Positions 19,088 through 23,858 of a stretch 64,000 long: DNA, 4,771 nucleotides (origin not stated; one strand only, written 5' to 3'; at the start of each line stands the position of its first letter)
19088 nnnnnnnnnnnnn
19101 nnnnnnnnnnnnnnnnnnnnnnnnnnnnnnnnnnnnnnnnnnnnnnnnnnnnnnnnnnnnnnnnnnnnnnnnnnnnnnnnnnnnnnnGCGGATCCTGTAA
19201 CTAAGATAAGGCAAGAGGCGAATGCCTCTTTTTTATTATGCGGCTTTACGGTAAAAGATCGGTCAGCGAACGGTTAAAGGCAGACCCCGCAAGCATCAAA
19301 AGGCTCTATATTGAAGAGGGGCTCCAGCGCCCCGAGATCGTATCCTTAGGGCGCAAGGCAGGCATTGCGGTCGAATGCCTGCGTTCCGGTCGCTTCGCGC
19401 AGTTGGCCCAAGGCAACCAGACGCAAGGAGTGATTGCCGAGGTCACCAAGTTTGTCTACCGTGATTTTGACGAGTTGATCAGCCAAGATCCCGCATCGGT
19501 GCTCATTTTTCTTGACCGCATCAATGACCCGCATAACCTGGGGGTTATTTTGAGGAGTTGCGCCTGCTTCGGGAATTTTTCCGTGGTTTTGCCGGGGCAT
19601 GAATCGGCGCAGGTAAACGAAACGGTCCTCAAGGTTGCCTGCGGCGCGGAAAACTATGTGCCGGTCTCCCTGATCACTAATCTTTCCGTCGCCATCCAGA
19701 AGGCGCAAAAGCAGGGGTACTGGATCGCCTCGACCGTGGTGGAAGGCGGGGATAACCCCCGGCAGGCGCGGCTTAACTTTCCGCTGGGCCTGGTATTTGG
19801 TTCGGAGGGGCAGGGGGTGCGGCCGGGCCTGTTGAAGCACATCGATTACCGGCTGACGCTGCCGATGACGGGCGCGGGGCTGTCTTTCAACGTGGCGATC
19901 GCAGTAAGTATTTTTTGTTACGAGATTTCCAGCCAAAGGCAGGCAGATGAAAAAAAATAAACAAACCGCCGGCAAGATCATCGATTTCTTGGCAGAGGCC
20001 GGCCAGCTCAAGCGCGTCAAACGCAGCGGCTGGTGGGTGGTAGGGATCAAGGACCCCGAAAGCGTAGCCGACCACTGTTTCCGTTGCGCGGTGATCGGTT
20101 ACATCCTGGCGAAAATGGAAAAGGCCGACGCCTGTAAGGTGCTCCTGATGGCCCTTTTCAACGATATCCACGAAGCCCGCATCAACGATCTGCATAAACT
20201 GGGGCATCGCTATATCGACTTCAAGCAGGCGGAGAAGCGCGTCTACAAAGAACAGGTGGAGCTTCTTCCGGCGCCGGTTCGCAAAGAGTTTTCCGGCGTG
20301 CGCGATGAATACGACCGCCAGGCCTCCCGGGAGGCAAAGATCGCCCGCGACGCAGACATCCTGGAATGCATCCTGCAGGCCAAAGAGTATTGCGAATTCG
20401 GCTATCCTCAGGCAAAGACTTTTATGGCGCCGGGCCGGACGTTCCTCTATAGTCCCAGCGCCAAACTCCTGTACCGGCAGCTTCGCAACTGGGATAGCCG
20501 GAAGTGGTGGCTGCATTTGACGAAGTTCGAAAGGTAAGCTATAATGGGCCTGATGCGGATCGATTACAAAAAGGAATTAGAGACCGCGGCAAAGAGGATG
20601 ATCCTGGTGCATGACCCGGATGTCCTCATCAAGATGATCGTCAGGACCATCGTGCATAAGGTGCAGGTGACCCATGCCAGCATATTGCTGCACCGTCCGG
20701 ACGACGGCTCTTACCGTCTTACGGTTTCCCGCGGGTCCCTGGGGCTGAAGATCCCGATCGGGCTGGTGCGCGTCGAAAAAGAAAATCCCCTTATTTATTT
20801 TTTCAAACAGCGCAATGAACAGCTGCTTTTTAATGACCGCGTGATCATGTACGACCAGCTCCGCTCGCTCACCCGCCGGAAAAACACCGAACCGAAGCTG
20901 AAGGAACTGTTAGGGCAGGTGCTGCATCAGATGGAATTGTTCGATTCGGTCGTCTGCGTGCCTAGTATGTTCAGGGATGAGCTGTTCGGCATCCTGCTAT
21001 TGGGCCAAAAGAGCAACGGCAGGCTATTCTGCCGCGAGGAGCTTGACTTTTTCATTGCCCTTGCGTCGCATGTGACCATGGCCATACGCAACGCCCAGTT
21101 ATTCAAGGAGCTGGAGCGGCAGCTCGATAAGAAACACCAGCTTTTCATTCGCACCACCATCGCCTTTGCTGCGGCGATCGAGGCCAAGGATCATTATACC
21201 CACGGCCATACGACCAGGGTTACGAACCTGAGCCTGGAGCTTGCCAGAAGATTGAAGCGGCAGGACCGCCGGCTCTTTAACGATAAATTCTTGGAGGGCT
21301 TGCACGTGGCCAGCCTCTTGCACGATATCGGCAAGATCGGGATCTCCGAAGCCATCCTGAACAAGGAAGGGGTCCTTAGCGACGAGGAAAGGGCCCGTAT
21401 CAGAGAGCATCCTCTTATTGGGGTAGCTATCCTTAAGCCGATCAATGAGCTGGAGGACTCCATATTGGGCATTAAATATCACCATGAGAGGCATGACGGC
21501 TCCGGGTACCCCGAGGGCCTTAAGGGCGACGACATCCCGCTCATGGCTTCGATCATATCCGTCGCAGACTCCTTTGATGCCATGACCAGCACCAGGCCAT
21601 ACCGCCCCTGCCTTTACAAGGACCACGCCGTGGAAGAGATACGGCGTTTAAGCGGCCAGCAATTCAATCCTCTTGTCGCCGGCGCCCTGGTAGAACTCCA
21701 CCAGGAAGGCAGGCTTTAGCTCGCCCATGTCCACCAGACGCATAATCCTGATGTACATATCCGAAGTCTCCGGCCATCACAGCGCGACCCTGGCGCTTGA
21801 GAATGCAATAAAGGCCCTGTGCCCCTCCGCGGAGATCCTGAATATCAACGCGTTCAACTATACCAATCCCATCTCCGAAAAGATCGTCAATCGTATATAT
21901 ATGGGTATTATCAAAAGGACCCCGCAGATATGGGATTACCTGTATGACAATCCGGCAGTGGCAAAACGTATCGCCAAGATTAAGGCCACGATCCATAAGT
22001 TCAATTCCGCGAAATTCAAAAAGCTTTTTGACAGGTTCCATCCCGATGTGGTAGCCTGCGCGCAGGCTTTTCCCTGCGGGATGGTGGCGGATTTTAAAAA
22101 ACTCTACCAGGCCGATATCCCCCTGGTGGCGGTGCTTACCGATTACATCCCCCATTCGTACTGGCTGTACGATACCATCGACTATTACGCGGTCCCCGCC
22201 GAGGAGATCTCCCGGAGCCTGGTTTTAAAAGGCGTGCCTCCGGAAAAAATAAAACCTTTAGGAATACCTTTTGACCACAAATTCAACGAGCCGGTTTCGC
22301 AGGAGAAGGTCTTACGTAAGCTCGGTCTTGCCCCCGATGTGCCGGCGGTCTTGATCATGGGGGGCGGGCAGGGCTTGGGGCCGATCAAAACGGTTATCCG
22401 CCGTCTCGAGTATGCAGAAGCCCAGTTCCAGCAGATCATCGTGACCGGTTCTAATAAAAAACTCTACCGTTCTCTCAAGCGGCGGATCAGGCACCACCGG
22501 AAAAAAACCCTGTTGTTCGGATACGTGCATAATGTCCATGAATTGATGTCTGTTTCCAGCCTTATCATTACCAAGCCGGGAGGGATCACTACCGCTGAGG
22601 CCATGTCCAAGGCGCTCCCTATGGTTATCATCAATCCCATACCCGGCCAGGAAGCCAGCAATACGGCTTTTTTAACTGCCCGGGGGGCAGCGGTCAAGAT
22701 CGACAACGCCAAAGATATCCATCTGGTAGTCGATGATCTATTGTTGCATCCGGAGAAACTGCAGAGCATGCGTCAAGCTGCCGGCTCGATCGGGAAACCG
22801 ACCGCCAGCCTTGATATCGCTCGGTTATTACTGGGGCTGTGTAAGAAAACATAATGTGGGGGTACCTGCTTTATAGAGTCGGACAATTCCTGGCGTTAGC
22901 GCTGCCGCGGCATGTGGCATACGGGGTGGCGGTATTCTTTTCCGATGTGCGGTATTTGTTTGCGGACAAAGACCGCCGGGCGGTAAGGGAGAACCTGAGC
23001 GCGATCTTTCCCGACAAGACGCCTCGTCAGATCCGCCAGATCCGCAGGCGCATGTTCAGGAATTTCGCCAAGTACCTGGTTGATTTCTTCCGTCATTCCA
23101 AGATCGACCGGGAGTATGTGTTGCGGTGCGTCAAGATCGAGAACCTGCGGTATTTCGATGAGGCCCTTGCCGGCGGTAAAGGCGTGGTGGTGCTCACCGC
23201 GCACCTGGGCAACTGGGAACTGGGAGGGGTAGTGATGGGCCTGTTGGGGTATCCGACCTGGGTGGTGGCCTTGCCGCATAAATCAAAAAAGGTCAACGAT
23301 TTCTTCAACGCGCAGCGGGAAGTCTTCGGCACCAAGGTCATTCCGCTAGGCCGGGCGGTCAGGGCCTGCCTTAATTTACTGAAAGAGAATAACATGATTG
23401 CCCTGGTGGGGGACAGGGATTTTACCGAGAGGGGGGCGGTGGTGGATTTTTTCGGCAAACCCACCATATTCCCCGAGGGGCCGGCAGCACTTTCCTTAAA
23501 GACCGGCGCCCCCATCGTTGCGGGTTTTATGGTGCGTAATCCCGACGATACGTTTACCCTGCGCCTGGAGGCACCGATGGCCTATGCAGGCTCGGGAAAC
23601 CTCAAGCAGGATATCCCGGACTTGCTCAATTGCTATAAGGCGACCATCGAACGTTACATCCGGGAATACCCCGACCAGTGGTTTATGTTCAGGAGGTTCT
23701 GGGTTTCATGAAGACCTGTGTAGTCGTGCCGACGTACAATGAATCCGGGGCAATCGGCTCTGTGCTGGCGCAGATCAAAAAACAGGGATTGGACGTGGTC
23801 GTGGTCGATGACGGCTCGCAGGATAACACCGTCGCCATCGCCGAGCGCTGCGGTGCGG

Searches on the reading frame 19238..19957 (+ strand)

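Call 69: search_protein_families(library=pfam, proteins=[window:19238-19957:+], max_evalue=0.00001)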
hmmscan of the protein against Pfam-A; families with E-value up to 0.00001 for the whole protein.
window:19238-19957:+ (240 aa): 2 families
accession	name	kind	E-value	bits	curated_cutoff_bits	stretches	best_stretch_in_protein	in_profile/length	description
PF00588.24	SpoU_methylase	-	2.1e-34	119.1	29.7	1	88-228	2-142/142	SpoU rRNA Methylase family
PF08032.17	SpoU_sub_bind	-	3.3e-12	47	22.8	1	3-72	2-73/76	RNA 2'-O ribose methyltransferase substrate binding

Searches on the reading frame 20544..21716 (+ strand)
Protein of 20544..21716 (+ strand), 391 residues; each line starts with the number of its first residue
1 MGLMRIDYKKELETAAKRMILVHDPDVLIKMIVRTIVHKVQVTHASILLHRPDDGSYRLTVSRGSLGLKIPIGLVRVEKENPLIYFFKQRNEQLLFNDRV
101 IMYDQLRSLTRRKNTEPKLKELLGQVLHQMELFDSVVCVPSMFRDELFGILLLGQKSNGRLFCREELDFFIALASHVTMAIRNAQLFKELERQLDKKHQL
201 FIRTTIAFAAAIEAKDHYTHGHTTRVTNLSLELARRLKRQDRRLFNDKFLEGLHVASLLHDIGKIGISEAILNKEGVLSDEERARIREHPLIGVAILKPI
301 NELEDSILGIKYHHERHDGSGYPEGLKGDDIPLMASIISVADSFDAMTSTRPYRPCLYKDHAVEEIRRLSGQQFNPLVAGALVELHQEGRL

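Call 68: search_protein_families(library=pfam, proteins=[window:20544-21716:+], max_evalue=0.00001)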
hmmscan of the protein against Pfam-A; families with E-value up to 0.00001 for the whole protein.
window:20544-21716:+ (391 aa): 3 families
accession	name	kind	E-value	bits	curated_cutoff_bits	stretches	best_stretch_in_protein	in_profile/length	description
PF13487.12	HD_5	-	5.6e-33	114.5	27.2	1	210-376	5-168/170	HD domain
PF01966.28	HD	-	7.9e-19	68.5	22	1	221-347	3-116/116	HD domain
PF01590.32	GAF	-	3.7e-06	27.9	22.4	1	24-181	1-133/133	GAF domain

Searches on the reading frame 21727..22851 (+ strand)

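Call 68: search_protein_families(library=pfam, proteins=[window:21727-22851:+], max_evalue=0.00001)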
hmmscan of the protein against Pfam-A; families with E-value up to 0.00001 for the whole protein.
window:21727-22851:+ (375 aa): 3 families
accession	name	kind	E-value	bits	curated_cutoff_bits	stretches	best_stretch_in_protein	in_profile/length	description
PF06925.17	MGDG_synth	-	8.1e-25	88.3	25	1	17-181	1-168/169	Monogalactosyldiacylglycerol (MGDG) synthase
PF04101.22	Glyco_tran_28_C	-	1.4e-09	38.7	22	1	208-352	2-154/166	Glycosyltransferase family 28 C-terminal domain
PF00534.26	Glycos_transf_1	-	1.6e-07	31.4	26.4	1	223-352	36-169/172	Glycosyl transferases group 1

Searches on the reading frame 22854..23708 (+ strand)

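Call 69: search_protein_families(library=pfam, proteins=[window:22854-23708:+], max_evalue=0.00001)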
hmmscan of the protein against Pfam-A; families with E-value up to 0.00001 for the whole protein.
window:22854-23708:+ (285 aa): 1 family
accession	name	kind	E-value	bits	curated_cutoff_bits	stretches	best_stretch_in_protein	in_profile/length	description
PF03279.18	Lip_A_acyltrans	-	8.5e-49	166.8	22.3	1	2-283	14-293/295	Bacterial lipid A biosynthesis acyltransferase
